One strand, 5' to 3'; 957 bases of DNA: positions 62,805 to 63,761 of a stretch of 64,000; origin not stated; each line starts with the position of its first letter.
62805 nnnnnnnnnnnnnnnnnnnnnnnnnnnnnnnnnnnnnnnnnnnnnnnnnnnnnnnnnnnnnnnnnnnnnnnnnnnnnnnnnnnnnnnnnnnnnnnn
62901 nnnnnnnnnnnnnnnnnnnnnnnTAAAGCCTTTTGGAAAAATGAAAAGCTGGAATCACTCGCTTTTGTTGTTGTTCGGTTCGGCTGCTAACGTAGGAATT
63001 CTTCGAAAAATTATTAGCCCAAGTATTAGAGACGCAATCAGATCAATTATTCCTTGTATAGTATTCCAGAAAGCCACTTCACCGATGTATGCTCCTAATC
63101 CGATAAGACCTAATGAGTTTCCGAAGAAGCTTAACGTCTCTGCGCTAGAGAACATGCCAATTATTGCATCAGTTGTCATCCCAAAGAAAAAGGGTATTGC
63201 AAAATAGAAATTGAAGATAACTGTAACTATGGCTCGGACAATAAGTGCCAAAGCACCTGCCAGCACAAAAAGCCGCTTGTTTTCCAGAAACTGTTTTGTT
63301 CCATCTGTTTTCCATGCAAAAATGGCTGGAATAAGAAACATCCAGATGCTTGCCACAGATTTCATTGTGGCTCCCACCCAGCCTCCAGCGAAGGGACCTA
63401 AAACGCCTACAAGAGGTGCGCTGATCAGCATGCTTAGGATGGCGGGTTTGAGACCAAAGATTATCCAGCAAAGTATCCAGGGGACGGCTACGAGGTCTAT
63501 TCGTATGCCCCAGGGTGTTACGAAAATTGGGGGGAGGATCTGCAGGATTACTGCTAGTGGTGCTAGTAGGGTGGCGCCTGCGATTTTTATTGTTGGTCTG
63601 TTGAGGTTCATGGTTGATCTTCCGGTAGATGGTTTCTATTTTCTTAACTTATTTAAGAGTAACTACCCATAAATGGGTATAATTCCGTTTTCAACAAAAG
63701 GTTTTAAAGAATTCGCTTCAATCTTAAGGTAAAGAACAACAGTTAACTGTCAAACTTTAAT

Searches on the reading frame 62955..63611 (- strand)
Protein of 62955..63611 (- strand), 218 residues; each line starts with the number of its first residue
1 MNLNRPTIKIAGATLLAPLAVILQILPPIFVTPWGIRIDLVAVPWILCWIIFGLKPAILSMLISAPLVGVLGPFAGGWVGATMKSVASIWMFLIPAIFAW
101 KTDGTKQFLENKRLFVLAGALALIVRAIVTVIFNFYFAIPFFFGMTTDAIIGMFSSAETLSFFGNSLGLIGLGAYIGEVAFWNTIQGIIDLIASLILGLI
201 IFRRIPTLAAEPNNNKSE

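Call 86: find_encoding_contigs(protein=window:62955-63611:-, flank=10000, max_places=1)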
Protein window:62955-63611:- (218 aa): no gene with exactly this product is on record in the collection.
